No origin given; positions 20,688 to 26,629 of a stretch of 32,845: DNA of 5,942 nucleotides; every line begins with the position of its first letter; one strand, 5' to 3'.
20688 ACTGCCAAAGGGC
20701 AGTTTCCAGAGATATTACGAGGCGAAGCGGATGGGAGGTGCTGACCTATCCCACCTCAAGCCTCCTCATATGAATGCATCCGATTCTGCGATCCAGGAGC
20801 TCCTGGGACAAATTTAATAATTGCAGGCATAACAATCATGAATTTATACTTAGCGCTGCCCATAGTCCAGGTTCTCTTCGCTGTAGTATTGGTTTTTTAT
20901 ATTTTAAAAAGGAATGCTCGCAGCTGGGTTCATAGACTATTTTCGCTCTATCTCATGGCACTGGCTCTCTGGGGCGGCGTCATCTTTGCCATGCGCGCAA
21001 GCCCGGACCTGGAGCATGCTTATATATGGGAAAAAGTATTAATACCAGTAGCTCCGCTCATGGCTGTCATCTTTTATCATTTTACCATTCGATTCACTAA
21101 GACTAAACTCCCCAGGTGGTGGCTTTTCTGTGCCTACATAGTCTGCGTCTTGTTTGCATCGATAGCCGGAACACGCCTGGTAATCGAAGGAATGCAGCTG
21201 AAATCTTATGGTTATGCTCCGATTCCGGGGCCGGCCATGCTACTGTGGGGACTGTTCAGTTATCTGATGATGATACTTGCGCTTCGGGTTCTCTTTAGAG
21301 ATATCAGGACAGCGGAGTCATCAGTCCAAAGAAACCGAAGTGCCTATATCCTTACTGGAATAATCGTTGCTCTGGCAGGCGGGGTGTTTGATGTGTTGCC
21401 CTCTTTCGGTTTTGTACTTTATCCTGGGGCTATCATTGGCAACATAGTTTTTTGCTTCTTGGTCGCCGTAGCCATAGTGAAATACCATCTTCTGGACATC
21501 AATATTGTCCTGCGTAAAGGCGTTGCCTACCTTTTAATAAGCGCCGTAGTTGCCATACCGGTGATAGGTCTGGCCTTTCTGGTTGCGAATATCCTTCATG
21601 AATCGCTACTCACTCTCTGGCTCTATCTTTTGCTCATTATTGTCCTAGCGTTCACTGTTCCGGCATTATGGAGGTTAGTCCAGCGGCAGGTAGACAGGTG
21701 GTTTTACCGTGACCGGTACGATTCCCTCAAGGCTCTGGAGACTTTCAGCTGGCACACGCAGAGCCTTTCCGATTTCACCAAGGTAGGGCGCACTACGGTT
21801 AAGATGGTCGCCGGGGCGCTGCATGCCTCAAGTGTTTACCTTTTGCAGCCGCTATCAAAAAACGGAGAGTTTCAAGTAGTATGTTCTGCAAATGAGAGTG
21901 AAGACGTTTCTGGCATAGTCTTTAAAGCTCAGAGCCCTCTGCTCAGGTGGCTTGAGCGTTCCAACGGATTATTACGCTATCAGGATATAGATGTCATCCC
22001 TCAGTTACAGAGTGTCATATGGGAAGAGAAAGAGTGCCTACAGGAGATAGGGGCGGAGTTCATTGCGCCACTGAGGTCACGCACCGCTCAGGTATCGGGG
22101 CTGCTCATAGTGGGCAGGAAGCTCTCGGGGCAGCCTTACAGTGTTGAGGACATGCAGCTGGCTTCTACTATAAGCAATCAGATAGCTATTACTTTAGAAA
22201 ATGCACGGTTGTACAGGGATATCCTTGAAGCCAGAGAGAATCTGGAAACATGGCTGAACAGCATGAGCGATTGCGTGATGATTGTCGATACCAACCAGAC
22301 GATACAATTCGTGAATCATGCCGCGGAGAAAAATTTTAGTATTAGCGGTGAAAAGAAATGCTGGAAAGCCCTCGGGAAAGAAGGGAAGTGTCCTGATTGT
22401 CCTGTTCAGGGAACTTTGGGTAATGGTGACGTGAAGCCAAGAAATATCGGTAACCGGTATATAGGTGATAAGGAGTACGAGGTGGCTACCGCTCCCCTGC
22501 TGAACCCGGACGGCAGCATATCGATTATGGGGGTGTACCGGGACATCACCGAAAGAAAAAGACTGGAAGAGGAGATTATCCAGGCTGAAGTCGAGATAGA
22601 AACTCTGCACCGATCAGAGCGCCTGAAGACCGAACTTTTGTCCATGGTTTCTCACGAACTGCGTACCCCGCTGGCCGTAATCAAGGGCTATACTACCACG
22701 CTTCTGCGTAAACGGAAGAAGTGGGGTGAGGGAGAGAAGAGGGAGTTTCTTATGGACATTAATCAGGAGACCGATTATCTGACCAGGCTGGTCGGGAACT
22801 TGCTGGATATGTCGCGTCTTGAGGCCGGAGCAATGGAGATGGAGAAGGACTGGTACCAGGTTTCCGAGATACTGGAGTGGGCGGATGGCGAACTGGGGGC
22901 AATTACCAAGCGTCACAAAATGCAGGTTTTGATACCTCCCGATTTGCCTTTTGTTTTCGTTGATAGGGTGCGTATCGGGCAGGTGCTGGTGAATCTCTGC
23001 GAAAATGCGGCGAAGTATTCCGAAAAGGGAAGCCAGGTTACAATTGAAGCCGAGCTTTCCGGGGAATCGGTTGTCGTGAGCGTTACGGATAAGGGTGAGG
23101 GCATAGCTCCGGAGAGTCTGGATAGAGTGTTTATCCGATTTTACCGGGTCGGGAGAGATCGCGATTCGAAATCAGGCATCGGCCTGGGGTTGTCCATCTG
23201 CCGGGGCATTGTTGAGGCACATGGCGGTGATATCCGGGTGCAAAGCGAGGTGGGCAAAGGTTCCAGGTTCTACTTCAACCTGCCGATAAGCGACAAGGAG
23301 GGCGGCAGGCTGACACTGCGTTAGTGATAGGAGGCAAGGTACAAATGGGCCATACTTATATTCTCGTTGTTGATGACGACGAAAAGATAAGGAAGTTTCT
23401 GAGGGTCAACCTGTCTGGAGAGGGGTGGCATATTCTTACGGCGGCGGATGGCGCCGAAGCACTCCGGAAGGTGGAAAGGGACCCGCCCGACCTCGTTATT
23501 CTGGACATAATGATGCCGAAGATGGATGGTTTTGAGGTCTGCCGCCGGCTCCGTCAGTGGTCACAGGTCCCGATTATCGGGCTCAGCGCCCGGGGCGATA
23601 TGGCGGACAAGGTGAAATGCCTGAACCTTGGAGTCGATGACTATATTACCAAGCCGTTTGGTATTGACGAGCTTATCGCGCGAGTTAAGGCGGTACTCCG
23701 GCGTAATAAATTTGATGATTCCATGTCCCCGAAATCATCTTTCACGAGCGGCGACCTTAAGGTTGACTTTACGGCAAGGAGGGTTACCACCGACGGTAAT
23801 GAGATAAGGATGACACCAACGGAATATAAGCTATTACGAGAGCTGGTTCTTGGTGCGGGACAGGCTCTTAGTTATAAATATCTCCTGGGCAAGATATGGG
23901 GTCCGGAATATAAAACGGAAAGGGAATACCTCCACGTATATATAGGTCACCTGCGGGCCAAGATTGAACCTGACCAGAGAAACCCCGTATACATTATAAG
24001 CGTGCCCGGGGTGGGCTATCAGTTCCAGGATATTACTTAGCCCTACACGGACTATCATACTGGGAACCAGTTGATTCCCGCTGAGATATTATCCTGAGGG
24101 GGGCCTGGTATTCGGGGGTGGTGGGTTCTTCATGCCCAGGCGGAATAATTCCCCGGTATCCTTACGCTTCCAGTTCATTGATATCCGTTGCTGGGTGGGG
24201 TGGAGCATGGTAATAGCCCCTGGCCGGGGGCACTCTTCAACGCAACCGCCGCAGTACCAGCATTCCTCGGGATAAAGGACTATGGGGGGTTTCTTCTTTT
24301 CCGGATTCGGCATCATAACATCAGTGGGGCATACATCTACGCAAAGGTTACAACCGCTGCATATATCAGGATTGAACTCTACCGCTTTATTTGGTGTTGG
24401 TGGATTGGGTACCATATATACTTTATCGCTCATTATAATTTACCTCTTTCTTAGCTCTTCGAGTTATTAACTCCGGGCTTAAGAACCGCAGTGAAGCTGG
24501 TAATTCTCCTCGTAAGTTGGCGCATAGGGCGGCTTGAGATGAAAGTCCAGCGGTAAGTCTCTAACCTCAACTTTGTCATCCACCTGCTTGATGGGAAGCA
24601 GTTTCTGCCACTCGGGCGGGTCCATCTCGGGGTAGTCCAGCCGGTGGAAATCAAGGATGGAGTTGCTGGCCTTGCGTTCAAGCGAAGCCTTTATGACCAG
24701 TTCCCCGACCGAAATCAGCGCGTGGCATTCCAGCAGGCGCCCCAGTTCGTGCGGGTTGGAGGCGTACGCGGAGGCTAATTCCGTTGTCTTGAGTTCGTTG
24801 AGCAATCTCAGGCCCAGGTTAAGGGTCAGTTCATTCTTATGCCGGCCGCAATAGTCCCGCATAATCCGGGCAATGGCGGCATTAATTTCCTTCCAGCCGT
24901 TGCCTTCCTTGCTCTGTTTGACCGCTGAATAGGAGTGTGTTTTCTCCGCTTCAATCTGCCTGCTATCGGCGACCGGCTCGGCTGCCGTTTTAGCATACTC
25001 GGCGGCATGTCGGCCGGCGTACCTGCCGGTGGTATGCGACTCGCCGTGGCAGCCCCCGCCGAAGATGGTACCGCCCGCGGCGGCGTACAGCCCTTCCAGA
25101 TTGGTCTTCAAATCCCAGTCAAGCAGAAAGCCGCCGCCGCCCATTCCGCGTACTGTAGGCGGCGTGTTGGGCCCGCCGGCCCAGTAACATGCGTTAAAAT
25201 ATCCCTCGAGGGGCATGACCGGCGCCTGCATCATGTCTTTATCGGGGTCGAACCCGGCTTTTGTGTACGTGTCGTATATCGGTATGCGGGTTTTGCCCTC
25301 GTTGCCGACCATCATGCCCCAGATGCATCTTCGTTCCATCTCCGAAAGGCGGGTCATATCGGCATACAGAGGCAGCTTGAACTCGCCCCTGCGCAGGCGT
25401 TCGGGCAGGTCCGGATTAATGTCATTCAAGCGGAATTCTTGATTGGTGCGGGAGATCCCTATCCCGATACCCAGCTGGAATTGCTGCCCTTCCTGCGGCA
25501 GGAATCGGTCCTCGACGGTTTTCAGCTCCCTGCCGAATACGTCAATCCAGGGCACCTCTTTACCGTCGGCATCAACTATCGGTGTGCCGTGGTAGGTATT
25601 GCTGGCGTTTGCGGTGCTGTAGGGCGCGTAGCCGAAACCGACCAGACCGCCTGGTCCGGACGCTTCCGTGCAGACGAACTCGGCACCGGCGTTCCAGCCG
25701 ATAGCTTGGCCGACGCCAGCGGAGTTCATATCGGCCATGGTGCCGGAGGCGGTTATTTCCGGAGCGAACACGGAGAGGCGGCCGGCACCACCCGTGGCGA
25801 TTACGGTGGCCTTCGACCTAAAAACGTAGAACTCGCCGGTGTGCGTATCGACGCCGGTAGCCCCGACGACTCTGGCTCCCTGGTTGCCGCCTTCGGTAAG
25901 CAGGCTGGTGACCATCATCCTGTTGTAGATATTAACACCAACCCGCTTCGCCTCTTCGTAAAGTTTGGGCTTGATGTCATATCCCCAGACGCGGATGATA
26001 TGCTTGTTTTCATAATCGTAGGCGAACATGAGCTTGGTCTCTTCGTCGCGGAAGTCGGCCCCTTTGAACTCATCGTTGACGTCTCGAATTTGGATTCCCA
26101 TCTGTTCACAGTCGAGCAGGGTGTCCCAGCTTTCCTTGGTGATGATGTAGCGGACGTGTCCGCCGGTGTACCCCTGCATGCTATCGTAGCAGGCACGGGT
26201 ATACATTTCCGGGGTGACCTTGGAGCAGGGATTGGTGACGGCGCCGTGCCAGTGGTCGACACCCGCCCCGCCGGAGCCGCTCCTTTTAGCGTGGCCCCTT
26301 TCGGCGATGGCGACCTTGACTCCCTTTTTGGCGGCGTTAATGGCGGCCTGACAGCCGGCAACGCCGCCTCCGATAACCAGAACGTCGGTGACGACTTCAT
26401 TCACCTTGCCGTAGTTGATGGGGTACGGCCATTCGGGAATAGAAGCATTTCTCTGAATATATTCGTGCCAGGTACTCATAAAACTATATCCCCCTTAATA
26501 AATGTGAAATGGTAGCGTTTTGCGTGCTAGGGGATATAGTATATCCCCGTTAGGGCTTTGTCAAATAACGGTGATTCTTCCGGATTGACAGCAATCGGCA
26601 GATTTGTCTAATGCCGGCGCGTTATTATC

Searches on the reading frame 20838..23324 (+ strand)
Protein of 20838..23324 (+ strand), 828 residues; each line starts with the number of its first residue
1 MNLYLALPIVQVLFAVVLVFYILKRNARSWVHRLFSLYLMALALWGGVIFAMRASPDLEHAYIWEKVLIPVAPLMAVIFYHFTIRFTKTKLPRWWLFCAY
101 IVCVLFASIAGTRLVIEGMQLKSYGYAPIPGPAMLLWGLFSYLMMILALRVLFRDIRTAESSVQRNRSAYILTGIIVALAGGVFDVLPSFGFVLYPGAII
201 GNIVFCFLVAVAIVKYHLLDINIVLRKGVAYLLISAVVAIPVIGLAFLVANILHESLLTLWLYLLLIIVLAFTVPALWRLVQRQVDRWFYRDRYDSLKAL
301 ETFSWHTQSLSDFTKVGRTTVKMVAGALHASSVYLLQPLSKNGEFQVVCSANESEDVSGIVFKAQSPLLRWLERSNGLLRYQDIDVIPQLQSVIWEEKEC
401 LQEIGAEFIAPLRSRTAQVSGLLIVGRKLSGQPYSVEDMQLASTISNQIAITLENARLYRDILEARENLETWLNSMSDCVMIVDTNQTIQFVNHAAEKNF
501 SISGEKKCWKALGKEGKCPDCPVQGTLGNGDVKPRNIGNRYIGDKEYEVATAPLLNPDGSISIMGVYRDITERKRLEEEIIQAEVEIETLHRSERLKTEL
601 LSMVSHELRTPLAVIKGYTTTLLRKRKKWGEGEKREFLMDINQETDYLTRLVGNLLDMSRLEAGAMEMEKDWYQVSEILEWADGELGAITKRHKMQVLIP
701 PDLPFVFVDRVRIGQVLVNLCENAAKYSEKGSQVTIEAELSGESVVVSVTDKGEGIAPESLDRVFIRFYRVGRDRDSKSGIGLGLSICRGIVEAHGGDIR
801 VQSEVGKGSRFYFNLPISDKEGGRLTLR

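Call 71: search_protein_families(library=pfam, proteins=[window:20838-23324:+], max_evalue=0.00001)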
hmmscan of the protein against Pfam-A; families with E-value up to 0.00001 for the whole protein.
window:20838-23324:+ (828 aa): 5 families
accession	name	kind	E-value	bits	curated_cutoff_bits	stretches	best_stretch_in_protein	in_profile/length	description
PF02518.31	HATPase_c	-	5.5e-29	101.3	26.4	1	709-817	2-109/111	Histidine kinase-, DNA gyrase B-, and HSP90-like ATPase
PF00512.31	HisKA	-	6.9e-18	64.9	26.9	1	597-664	2-66/66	His Kinase A (phospho-acceptor) domain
PF16927.11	HisKA_7TM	-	3.5e-17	63.4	28.6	1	9-221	3-222/224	N-terminal 7TM region of histidine kinase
PF13492.12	GAF_3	-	4.6e-07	30.7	27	1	319-455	8-129/129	GAF domain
PF08448.16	PAS_4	-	6.6e-06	26.8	23.1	0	546-575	80-110/110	PAS fold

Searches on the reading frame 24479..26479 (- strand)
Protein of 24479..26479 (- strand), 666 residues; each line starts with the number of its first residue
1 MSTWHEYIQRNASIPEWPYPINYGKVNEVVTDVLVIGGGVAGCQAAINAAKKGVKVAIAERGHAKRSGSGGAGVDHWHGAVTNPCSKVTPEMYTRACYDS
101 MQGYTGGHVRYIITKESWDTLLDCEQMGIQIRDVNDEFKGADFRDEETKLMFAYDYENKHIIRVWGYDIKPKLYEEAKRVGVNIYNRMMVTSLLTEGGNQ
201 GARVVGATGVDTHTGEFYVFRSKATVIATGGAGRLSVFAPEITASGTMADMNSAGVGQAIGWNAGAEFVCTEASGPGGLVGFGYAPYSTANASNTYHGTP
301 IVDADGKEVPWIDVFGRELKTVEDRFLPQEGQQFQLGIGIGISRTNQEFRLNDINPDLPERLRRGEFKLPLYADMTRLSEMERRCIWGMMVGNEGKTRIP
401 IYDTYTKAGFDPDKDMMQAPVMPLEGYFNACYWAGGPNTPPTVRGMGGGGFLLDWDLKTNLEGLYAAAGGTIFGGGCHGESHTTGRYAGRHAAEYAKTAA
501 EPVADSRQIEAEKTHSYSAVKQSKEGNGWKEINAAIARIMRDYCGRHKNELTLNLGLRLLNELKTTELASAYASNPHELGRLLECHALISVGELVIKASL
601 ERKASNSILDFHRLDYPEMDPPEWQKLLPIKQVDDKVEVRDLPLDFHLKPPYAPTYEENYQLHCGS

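Call 71: search_protein_families(library=pfam, proteins=[window:24479-26479:-], max_evalue=0.00001)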
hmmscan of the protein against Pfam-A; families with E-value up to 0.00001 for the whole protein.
window:24479-26479:- (666 aa): 5 families
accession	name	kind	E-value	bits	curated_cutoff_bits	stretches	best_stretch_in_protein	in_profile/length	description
PF00890.30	FAD_binding_2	-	9.6e-20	71.6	20.4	1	32-269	1-242/414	FAD binding domain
PF01266.30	DAO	-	2.1e-12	47.7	27.9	1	32-82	1-52/353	FAD dependent oxidoreductase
PF01134.28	GIDA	-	2.7e-08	33.7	22.1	1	32-260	1-180/391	Glucose inhibited division protein A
PF03486.20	HI0933_like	-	9.3e-07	29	50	0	32-64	2-34/244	HI0933-like protein Rossmann domain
PF02910.25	Succ_DH_flav_C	-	3.6e-06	27.4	20.8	1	536-651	4-125/130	Fumarate reductase flavoprotein C-term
